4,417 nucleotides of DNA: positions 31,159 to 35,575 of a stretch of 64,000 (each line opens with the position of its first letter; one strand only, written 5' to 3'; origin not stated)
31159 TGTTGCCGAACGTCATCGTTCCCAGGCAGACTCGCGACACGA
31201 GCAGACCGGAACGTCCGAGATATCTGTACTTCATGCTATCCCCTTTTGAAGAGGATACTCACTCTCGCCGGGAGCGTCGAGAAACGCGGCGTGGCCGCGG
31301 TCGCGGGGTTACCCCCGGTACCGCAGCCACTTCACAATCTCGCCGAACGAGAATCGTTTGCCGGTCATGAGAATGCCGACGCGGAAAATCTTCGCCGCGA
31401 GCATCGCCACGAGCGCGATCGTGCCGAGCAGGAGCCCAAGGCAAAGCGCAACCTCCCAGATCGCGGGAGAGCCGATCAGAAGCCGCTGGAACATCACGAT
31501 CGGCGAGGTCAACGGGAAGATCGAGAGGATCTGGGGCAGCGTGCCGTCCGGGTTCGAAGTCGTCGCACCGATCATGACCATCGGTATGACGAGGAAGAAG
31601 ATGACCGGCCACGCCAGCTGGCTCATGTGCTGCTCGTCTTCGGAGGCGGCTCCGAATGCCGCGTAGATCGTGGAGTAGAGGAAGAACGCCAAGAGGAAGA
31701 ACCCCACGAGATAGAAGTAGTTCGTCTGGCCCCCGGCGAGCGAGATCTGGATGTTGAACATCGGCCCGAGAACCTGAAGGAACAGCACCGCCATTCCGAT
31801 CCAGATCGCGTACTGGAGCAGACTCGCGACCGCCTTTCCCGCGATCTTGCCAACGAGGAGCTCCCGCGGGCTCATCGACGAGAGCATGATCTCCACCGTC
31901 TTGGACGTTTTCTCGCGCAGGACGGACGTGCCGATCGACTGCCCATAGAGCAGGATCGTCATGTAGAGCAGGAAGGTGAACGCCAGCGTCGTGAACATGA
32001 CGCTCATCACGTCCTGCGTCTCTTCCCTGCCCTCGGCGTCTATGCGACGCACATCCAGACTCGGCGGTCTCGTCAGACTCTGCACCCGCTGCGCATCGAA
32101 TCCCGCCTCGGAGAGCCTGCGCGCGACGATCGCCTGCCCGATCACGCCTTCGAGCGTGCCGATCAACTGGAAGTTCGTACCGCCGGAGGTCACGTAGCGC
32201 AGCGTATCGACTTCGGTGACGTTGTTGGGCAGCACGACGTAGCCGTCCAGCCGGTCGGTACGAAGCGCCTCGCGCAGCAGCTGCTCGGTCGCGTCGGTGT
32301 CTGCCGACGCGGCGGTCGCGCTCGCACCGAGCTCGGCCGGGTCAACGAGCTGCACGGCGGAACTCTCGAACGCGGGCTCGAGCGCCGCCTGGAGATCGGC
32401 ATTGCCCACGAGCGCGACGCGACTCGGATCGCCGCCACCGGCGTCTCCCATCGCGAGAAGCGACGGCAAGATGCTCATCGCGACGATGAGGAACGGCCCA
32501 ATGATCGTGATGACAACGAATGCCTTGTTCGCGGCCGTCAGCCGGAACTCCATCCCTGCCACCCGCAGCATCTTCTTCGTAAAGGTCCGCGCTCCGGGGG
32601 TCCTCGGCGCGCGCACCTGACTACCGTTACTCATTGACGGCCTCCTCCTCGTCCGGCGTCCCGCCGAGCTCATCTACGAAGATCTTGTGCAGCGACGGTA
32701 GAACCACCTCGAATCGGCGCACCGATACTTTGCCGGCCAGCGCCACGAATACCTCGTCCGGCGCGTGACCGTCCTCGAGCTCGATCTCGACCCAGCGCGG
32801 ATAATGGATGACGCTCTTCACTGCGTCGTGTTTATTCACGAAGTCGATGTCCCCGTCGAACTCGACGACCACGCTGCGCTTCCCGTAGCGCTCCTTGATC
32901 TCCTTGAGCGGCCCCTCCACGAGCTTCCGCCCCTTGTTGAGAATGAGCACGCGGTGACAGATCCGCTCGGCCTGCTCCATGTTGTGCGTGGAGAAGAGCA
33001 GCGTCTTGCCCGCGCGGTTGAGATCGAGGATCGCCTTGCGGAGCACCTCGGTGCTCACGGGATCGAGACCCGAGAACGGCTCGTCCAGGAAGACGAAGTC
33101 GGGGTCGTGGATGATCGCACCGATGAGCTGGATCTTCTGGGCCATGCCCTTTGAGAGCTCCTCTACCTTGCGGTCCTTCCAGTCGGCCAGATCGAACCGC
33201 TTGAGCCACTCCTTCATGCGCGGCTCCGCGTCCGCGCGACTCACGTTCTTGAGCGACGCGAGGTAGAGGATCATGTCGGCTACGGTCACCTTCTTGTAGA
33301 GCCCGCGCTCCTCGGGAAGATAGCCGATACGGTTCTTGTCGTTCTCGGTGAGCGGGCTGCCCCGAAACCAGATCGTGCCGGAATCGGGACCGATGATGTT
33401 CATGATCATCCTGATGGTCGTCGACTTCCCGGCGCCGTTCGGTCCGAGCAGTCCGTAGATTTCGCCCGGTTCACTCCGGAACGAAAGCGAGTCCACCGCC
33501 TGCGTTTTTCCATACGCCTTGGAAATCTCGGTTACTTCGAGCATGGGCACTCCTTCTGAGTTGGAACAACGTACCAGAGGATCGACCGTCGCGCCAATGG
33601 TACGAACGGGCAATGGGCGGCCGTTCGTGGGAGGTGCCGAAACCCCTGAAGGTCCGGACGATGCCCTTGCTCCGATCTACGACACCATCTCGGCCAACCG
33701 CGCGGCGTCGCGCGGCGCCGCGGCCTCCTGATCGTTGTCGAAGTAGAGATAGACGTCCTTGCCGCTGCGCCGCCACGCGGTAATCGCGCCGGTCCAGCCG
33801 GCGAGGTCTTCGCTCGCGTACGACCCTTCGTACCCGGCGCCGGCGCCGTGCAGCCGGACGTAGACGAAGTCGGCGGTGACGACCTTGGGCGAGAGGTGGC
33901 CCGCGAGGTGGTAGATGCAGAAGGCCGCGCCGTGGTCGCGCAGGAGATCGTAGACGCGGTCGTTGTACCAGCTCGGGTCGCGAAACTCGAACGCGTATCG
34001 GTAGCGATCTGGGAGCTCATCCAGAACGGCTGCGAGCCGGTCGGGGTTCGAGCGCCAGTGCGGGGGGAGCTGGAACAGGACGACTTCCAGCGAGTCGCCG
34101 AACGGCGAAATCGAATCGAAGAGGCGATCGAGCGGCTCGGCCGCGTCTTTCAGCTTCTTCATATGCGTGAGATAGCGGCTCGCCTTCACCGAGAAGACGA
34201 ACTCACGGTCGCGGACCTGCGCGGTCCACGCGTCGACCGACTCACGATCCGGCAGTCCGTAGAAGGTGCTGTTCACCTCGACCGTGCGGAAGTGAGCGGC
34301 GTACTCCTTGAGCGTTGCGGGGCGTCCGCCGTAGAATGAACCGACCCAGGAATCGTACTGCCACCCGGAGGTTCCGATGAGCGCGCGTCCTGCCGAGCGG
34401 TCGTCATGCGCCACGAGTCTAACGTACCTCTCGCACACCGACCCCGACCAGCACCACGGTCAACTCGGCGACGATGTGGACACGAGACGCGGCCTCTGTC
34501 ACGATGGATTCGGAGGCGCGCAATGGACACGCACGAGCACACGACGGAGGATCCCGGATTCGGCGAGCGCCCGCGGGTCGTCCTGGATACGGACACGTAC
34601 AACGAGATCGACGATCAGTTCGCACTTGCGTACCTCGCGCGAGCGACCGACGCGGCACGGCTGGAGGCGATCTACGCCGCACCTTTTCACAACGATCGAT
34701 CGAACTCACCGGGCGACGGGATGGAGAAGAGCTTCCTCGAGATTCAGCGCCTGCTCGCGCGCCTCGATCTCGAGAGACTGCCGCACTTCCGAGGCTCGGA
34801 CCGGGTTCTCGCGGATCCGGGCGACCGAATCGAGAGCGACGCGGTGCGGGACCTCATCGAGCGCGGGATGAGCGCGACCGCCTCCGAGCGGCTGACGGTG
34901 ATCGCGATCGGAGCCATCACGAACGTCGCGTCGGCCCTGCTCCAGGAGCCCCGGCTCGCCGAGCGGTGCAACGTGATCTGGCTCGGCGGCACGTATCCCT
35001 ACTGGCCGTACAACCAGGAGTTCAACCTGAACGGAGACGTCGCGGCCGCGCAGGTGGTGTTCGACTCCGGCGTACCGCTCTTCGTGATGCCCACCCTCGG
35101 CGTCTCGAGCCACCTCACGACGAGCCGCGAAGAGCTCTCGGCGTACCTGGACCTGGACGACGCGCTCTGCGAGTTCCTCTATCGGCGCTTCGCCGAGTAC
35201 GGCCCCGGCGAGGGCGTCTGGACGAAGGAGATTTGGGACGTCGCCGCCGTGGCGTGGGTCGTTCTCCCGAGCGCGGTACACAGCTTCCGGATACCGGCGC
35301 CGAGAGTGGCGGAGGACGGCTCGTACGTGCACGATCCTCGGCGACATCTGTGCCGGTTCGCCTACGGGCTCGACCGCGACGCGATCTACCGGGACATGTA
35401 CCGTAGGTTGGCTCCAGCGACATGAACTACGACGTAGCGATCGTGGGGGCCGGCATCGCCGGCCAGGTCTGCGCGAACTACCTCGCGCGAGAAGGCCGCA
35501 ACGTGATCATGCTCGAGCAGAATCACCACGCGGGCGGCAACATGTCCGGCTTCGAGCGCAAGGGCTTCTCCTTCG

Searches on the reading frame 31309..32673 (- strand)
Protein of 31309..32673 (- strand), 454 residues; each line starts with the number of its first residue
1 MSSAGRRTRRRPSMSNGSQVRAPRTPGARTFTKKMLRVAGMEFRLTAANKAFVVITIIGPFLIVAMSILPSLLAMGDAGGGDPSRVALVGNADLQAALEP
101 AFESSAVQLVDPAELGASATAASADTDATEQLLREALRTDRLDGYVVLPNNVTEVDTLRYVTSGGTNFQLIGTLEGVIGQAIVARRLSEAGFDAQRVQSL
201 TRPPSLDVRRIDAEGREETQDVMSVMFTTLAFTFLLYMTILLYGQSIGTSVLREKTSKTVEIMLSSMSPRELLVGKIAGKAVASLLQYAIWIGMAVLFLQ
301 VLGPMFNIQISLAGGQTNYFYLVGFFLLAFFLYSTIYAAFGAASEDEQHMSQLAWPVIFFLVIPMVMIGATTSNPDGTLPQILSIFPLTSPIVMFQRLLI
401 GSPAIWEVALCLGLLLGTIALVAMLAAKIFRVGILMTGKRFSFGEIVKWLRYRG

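Call 39: search_protein_families(library=pfam, proteins=[window:31309-32673:-], max_evalue=0.000001)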
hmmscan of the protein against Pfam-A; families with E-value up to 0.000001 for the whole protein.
window:31309-32673:- (454 aa): 1 family
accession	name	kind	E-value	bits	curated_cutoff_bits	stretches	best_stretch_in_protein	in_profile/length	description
PF12698.13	ABC2_membrane_3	-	1.2e-44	153.3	31.6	1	50-427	1-346/347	ABC-2 family transporter protein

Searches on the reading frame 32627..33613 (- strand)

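Call 39: search_protein_families(library=pfam, proteins=[window:32627-33613:-], max_evalue=0.000001)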
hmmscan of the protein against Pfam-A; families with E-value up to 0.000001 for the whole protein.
window:32627-33613:- (328 aa): 3 families
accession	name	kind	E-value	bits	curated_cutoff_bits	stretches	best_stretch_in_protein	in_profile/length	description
PF00005.33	ABC_tran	-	4e-30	105.7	25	1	41-180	2-136/137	ABC transporter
PF13732.12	DrrA1-3_C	-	3.3e-16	60.2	27.4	1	234-313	1-78/81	ATP-binding protein DrrA1-3-like, C-terminal domain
PF13304.12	AAA_21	-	9.5e-14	52.6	27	1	83-212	140-300/304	AAA domain, putative AbiEii toxin, Type IV TA system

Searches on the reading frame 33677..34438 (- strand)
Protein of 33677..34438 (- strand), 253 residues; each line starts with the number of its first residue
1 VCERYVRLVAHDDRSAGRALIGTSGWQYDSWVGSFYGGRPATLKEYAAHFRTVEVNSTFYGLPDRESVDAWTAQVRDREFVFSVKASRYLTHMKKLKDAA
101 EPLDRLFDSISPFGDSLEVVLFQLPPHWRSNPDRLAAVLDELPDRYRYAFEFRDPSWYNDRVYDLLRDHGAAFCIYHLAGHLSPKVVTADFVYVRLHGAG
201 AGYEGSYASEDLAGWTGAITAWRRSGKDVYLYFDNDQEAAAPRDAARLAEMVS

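Call 39: search_protein_families(library=pfam, proteins=[window:33677-34438:-], max_evalue=0.000001)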
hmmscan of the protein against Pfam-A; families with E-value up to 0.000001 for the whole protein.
window:33677-34438:- (253 aa): 1 family
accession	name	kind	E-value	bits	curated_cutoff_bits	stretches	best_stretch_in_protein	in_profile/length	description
PF01904.24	DUF72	-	4.4e-69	233.3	25.3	1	41-251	9-217/217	Protein of unknown function DUF72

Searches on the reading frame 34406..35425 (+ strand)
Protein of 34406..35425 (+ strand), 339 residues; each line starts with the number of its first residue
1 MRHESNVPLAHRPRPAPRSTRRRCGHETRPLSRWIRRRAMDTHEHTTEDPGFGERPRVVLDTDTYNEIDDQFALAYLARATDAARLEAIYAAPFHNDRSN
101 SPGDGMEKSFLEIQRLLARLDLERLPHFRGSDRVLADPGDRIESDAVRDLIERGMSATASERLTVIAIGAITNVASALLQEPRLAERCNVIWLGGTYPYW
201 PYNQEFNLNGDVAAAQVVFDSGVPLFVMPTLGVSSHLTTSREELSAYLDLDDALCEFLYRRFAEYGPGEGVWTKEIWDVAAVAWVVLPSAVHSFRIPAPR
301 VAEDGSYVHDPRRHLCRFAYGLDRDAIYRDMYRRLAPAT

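Call 39: search_protein_families(library=pfam, proteins=[window:34406-35425:+], max_evalue=0.000001)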
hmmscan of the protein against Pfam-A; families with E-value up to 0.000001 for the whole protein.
window:34406-35425:+ (339 aa): 1 family
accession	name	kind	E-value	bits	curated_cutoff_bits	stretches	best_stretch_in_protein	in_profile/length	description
PF01156.24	IU_nuc_hydro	-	2.2e-21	77.2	34.2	1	58-326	1-294/297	Inosine-uridine preferring nucleoside hydrolase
